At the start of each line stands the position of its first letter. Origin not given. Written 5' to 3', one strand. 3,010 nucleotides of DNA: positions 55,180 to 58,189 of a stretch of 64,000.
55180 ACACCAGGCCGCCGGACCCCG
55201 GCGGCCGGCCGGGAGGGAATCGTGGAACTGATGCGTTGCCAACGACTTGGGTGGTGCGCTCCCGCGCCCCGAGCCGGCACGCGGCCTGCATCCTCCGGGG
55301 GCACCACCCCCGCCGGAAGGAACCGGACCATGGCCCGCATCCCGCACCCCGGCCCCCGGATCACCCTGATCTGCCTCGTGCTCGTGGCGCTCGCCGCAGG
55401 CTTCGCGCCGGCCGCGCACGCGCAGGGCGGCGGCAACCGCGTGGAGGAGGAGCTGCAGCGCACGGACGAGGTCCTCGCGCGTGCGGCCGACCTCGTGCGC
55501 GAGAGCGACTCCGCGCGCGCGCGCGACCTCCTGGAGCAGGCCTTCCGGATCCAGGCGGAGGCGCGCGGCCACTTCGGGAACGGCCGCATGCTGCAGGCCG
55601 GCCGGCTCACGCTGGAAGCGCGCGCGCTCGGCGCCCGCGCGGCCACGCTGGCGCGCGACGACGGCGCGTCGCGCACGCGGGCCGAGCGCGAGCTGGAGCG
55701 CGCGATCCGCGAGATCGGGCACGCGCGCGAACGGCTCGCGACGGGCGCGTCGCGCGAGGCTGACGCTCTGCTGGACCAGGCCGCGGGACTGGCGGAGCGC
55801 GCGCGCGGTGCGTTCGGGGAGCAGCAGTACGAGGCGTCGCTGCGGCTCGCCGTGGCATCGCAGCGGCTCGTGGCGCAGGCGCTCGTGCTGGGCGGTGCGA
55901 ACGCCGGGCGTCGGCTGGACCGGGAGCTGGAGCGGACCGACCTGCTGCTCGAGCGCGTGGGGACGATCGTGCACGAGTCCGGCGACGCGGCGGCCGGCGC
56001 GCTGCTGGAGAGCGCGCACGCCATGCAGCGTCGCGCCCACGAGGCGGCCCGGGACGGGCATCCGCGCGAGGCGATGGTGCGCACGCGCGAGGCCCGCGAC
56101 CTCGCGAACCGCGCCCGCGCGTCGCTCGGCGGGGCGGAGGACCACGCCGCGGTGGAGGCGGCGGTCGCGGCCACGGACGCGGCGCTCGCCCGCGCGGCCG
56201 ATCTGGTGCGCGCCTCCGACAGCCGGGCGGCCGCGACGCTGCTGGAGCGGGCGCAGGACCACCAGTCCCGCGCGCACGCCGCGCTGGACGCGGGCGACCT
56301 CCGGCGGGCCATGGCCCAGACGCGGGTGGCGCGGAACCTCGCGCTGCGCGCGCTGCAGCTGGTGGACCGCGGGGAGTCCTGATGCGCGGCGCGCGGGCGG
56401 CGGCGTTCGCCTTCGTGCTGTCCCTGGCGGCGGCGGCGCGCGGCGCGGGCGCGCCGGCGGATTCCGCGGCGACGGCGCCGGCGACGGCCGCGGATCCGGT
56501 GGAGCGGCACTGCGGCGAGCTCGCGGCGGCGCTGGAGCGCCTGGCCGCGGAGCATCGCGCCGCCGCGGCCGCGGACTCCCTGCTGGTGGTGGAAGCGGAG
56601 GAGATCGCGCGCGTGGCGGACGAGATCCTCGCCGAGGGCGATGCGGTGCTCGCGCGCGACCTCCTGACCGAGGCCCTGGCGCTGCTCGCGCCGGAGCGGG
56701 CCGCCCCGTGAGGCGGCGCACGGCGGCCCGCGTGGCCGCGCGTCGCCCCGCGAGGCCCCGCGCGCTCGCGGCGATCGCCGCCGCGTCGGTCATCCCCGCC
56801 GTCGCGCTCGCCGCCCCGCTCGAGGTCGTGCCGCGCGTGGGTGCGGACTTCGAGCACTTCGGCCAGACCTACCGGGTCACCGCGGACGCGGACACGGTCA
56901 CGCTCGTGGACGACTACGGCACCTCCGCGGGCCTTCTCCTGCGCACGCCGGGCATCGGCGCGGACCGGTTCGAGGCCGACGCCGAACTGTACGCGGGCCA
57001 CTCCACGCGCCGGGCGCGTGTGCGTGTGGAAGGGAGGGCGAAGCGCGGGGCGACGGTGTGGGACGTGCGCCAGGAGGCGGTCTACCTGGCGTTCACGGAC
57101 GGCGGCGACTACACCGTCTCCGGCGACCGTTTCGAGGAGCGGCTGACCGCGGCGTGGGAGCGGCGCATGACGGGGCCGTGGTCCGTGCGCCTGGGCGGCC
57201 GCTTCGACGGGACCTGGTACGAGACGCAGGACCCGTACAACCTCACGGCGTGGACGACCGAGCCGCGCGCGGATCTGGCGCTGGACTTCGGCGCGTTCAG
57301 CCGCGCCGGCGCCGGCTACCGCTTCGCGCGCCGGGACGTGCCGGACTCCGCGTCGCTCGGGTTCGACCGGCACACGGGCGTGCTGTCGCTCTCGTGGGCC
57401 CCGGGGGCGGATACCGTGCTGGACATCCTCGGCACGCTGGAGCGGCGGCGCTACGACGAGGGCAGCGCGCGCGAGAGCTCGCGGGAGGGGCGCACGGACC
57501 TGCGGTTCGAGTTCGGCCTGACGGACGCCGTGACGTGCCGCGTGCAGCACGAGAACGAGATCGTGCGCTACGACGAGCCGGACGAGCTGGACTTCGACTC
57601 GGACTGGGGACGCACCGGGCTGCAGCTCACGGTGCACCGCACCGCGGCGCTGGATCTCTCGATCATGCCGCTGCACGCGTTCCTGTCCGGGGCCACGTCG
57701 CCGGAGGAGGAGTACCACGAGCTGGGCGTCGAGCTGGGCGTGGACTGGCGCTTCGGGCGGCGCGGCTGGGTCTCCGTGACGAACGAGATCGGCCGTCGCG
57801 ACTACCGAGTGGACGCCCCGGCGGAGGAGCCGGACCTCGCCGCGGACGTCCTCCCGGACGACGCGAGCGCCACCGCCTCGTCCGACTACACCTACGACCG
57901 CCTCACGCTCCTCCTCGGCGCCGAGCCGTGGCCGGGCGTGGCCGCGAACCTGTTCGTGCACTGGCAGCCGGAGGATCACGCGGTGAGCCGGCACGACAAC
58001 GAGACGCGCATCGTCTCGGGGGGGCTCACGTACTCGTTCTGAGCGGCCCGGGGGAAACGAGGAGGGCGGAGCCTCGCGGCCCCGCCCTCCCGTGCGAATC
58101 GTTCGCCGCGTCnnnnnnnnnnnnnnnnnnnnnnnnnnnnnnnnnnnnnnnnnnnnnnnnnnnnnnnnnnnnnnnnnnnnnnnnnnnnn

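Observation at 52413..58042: Sigma-54-driven envelope module: HK, NtrC-type activator, -24/-12 promoter, tandem-repeat helical protein, small protein and outer-membrane barrel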

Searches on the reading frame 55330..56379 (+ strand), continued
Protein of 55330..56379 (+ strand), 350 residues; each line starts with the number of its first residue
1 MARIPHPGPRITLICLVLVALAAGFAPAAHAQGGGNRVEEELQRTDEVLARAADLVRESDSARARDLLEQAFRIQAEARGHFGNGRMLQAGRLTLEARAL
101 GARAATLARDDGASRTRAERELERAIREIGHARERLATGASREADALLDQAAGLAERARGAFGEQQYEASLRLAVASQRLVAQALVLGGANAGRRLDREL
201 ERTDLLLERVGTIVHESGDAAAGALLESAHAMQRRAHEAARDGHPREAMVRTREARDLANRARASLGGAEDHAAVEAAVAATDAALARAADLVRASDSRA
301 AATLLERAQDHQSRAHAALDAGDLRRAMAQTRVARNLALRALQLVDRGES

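Call 64: search_protein_families(library=pfam, alignment_id=A3, max_evalue=0.01)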
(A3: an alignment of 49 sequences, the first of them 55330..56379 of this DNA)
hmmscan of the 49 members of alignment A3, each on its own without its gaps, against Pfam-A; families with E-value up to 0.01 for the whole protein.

A. member 1, window:55330-56379:+ (350 aa): 1 family
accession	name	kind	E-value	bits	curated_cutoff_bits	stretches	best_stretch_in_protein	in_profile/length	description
PF10938.13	YfdX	-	3.6e-05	24.2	26.6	0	125-160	1-36/149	YfdX protein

B. families by the number of members that match (of 49 scanned): 21 families
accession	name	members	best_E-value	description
PF05168.19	HEPN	5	4.2e-05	HEPN domain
PF10938.13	YfdX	4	9.9e-06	YfdX protein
PF17810.6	Arg_decarb_HB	4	0.00011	Arginine decarboxylase helical bundle domain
PF04010.18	DUF357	3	0.00045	Protein of unknown function (DUF357)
PF08590.15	DUF1771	2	0.00016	Domain of unknown function (DUF1771)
PF07719.23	TPR_2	2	0.00028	Tetratricopeptide repeat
PF23558.1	TPR_P4H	2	0.00028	Prolyl 4-hydroxylase peptide-substrate-binding domain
PF14346.11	DUF4398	2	0.0011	Domain of unknown function (DUF4398)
PF18728.6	HEPN_AbiV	2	0.0074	AbiV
PF04212.24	MIT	1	9.2e-06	MIT (microtubule interacting and transport) domain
PF14863.12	Alkyl_sulf_dimr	1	1.7e-05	Alkyl sulfatase dimerisation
PF22944.1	DGKD_4H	1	0.00081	Diacylglycerol kinase delta, helical domain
PF19788.4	DUF6272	1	0.001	Family of unknown function (DUF6272)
PF23625.1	UIM_2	1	0.0018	Ubiquitin interaction motif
PF06160.17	EzrA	1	0.0048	Septation ring formation regulator, EzrA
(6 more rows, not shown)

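Call 73: search_protein_families(library=pfam, max_evalue=1, proteins=[L013:7135-7830:+, L016:6955-7650:+, L054:3078-3780:+, L012:6875-7600:+, L001:7112-7800:+, L038:2595-3200:+, L033:2697-3300:+])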
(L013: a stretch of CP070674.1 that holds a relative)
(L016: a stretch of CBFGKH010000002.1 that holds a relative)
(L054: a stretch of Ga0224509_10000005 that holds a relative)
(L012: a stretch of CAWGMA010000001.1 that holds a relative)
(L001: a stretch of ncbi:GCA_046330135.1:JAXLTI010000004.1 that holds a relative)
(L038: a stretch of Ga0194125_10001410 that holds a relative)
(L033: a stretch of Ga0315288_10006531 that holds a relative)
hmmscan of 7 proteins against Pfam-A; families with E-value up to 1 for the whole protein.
L013:7135-7830:+ (232 aa): 3 families
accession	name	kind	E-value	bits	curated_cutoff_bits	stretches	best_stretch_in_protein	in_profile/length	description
PF05251.17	Ost5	-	0.03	15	27.4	0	13-57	16-59/73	Oligosaccharyltransferase subunit 5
PF17152.10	CHASE8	-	0.042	14.5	27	1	74-115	31-70/102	Periplasmic sensor domain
PF23846.1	Cache_WalK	-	0.072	14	27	1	77-168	4-92/92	WalK sensor protein kinase Chache domain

L016:6955-7650:+ (232 aa): 1 family
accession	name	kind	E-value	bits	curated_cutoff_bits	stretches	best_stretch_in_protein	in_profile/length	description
PF00512.31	HisKA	-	6.3e-05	23.4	26.9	1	210-232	2-24/66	His Kinase A (phospho-acceptor) domain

L054:3078-3780:+ (234 aa): 2 families
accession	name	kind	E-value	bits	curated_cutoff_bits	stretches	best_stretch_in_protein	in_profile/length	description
PF09775.14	Keratin_assoc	-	0.013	15.6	23.5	1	160-224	5-69/129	Keratinocyte-associated protein 2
PF15420.11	Abhydrolase_9_N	-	0.53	10.7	27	1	8-56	94-142/208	Alpha/beta-hydrolase family N-terminus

L012:6875-7600:+ (242 aa): 2 families
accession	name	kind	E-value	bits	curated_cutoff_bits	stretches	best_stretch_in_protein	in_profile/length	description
PF13567.11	DUF4131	-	0.41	10.8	31.6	0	12-56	24-69/165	Domain of unknown function (DUF4131)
PF04932.20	Wzy_C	-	0.86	9.8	31.7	0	174-240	17-85/149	O-Antigen ligase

L001:7112-7800:+ (229 aa): 3 families
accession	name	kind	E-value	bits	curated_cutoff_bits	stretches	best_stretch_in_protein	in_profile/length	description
PF17202.10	sCache_3_3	-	0.24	12.2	28.8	1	134-169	59-93/107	Single cache domain 3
PF17201.10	Cache_3-Cache_2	-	0.24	11.1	27.7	1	132-192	144-201/299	Cache 3/Cache 2 fusion domain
PF20988.2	SidF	-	0.98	7.8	27.1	0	112-213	635-739/839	Phosphoinositide phosphatase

L038:2595-3200:+ (202 aa): 0 families

L033:2697-3300:+ (201 aa): 0 families

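Call 87: fold_search(model_id=the predicted structure, library=pdb)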
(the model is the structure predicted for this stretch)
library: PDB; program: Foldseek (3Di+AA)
matches with E <= 10: 76; with E <= 0.001: 0
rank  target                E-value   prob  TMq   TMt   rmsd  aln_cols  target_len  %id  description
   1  7uni_C                4.1e-02  0.87  0.16  0.23  21.9       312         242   13  De novo designed chlorophyll dimer protein with Zn pheophorbide a methyl ester, SP2-ZnPPaM (released 2023-04-19)
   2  7uni_A                6.2e-02  0.92  0.17  0.25  22.1       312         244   14  De novo designed chlorophyll dimer protein with Zn pheophorbide a methyl ester, SP2-ZnPPaM (released 2023-04-19)
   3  7unh_A                8.6e-02  0.80  0.17  0.22  21.5       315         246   14  De novo designed chlorophyll dimer protein in apo state, SP2 (released 2023-04-19)
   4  7uni_B                1.1e-01  0.82  0.17  0.24  22.1       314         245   14  De novo designed chlorophyll dimer protein with Zn pheophorbide a methyl ester, SP2-ZnPPaM (released 2023-04-19)
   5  7unh_B                1.5e-01  0.69  0.16  0.22  21.6       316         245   15  De novo designed chlorophyll dimer protein in apo state, SP2 (released 2023-04-19)
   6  7udn_A                4.4e-01  0.20  0.15  0.18  30.9       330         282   16  Crystal structure of designed helical repeat protein RPB_PLP1_R6 in alternative conformation 2 (released 2023-03-22)
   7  7udl_A                6.3e-01  0.47  0.19  0.23  22.8       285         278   18  Crystal structure of designed helical repeat protein RPB_PLP1_R6 bound to PLPx6 peptide (released 2023-03-22)
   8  8glt_1                6.6e-01  0.35  0.16  0.24  22.0       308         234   16  Backbone model of de novo-designed chlorophyll-binding nanocage O32-15 (released 2024-03-27)
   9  7udm_B                7.6e-01  0.11  0.12  0.15  31.0       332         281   14  Crystal structure of designed helical repeat protein RPB_PLP1_R6 in alternative conformation 1 (with peptide) (released 2023-03-22)
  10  8tm9_A                1.0e+00  0.30  0.18  0.27  20.7       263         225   21  Computationally designed tunable C2 symmetric tandem repeat homodimer, D_3_633_8x bound to peptide (released 2024-12-11)
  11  5cwo_A                1.0e+00  0.18  0.16  0.23  24.5       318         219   16  Crystal structure of de novo designed helical repeat protein DHR76 (released 2015-12-16)
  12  5h5m_B                1.0e+00  0.13  0.18  0.18  25.1       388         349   13  Crystal structure of HMP-1 M domain (released 2017-03-29)
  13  7uni_D                1.2e+00  0.23  0.16  0.23  21.7       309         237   14  De novo designed chlorophyll dimer protein with Zn pheophorbide a methyl ester, SP2-ZnPPaM (released 2023-04-19)
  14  7udm_A                1.2e+00  0.10  0.14  0.17  30.8       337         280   14  Crystal structure of designed helical repeat protein RPB_PLP1_R6 in alternative conformation 1 (with peptide) (released 2023-03-22)
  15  9dbd                  1.6e+00  0.14  0.16  0.17  22.8       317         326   11  Zn-Bound Structure of a Single-Chain Tet4 Variant with an H38E Mutation (released 2025-08-06)
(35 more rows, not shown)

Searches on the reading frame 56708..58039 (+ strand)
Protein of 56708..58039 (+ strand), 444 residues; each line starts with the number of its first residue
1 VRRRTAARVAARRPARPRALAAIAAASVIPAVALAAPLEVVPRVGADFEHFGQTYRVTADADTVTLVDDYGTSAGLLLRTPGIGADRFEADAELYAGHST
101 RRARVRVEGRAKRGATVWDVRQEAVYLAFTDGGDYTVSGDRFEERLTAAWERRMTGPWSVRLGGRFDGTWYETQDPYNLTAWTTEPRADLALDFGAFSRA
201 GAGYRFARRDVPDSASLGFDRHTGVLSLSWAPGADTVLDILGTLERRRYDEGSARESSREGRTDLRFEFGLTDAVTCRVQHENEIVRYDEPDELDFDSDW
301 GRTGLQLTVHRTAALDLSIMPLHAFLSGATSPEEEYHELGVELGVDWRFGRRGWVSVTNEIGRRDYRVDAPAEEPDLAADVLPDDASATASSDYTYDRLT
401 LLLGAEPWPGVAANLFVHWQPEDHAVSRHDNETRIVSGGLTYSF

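Call 7: search_protein_families(library=pfam, max_evalue=0.01, proteins=[window:56708-58039:+])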
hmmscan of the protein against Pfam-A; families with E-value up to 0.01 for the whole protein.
seq(444 aa): 1 family
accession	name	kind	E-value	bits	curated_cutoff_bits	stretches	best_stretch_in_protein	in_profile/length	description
PF11059.14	DUF2860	-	0.0076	15.9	22.9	0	334-443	198-294/294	Protein of unknown function (DUF2860)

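Call 23: find_homologous_proteins(query=window:56708-58039:+)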
Query seq(444 aa) (444 aa): 24 proteins with E <= 0.001 among 8000 candidates.
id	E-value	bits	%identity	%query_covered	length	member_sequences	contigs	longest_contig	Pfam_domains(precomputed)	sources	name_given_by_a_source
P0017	5.5e-295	996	100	100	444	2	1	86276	-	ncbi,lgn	-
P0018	1.0e-263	893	94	91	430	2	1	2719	-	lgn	-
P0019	2.7e-228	777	80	92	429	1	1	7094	-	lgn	-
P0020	5.1e-179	614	65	96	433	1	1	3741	-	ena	-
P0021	3.1e-177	608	65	98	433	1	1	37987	-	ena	-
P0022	3.3e-162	559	62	92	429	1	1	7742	-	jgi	jgi:hypothetical protein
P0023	1.8e-160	553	61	92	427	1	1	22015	-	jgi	jgi:hypothetical protein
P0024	1.1e-154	534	58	92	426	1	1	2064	-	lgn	-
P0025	1.2e-154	534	59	92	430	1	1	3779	-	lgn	-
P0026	1.2e-150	521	58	92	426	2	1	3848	-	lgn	-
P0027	1.5e-150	520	57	96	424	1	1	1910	-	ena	-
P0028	2.3e-150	520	58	93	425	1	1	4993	-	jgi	jgi:hypothetical protein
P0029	4.6e-143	496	56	93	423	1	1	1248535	-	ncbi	ncbi:MAG: hypothetical protein U0167_09710 [bacterium]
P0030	3.1e-130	453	50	95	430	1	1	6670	-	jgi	jgi:hypothetical protein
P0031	3.7e-130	453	51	95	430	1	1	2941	-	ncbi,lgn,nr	ncbi:hypothetical protein K8I85_03910 [bacterium]|nr:hypothetical protein [bacterium]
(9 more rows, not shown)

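Call 24: find_encoding_contigs(protein=P0017, flank=10000, max_places=2)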
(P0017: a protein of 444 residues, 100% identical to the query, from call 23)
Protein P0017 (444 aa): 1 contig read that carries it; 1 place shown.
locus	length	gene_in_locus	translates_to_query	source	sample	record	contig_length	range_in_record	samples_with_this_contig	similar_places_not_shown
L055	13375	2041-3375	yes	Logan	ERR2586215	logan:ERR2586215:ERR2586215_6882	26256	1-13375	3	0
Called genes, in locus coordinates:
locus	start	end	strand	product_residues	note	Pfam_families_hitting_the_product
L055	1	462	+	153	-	?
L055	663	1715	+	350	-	-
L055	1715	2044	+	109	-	-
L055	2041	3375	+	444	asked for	-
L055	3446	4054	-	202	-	PF13505:OMP_b-brl, PF13568:OMP_b-brl_2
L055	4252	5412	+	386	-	PF00512:HisKA, PF02518:HATPase_c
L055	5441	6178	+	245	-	PF00072:Response_reg, PF00486:Trans_reg_C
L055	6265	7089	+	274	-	PF01435:Peptidase_M48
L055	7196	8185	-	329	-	PF13180:PDZ_2, PF14685:PDZ_Tricorn (faint), PF17820:PDZ_6, PF00595:PDZ (weak), PF13180:PDZ_2, PF17820:PDZ_6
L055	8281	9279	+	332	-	PF13088:BNR_2 (faint)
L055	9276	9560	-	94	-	-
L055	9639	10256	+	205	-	-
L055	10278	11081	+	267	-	PF00378:ECH_1, PF16113:ECH_2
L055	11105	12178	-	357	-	PF00155:Aminotran_1_2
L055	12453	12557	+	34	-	-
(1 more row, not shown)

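Call 37: predict_structure(alignment_id=A2)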
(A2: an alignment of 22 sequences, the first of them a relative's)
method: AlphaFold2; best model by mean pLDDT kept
length: 444 residues; sequences in the alignment: 22
mean_pLDDT: 80.2   pTM: 0.74
mean pLDDT of the five models: 80.2, 79.0, 78.2, 77.0, 76.0
residues with pLDDT >= 90: 222; 70-90: 103; 50-70: 50; < 50: 69
segments of 3 or more residues with pLDDT < 50: 1-16, 52-66, 370-376, 380-390, 427-444
pLDDT, mean of each block of 10 residues (from residue 1): 37 46 56 67 74 44 52 91 86 90 95 95 93 60 97 96 97 86 98 95 98 91 98 94 97 92 98 95 96 88 96 93 88 83 93 91 72 49 45 75 82 75 54 46 45
secondary structure, 60 per line:
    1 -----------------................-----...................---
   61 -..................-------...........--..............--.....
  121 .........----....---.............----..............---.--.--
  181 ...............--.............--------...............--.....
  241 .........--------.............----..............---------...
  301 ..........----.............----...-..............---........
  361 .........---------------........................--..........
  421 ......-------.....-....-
elements in order: H18-33 E39-57 E62-79 E87-97 E100-113 E116-129 H134-137 E141-153 E158-171 E181-195 E198-210 E219-233 E236-249 E258-270 E275-288 E298-310 E315-327 E336-349 E353-369 H385-388 E389-408 E411-426 E434-438 E440-443

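Call 57: search_protein_families(library=ncbifam, max_evalue=0.1, proteins=[P0017])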
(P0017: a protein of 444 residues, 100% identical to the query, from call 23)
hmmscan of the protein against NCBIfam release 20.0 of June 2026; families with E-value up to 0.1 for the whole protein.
P0017 (444 aa): 1 family
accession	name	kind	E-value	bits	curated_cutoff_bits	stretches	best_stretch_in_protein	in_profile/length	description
TIGR03014.2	EpsL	equivalog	0.034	13.2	275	0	212-372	208-327/385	XrtB/PEP-CTERM-associated polysaccharide biosynthesis outer membrane protein EpsL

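Call 83: search_solved_structures(query=A2, max_evalue=1)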
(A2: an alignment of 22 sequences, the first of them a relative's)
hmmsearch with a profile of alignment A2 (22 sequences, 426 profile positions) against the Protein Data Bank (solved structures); distinct sequences matched with E-value up to 1: 0.

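Call 89: list_cluster_members(proteins=[P0017, P0001])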
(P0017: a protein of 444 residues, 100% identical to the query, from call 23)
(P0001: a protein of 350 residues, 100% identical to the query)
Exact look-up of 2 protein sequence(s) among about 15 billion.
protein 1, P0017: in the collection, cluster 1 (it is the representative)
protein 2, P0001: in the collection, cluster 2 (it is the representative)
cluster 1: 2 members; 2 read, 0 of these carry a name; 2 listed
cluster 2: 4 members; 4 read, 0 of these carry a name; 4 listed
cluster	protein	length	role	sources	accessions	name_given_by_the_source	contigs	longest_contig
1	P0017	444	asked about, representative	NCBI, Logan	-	-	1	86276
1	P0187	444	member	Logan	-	-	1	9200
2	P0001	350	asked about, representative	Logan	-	-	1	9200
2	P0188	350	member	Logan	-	-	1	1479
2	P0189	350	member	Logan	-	-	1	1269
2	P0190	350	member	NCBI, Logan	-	-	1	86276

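Call 94: find_homologous_proteins(query=A2, max_evalue=0.001)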
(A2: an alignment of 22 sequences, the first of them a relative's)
Query A2 (22 sequences) (444 aa, profile of the alignment): 27 proteins with E <= 0.001 among 8000 candidates.
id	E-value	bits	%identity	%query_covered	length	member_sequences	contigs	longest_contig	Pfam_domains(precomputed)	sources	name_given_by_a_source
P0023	1.4e-213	728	61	92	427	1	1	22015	-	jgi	jgi:hypothetical protein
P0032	3.8e-213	726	50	96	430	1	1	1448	-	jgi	-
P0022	5.4e-213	726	62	92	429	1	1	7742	-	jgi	jgi:hypothetical protein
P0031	1.7e-212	724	51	95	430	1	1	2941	-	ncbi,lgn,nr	ncbi:hypothetical protein K8I85_03910 [bacterium]|nr:hypothetical protein [bacterium]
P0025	3.0e-212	723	59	92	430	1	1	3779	-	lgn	-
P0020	1.9e-211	721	65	96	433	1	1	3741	-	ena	-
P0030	4.7e-211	720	50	95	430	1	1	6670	-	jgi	jgi:hypothetical protein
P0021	1.9e-208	711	65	98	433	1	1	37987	-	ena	-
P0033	3.1e-208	710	51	95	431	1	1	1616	-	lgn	-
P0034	8.9e-208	709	52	91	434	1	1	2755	-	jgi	-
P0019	2.4e-207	707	80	92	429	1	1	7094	-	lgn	-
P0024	2.4e-206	704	58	92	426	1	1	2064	-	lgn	-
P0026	2.7e-205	701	58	92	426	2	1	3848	-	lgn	-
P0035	2.6e-204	697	47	96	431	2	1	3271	-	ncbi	-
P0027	4.7e-204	696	57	96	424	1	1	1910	-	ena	-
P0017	1.1e-203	695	100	100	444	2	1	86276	-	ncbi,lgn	-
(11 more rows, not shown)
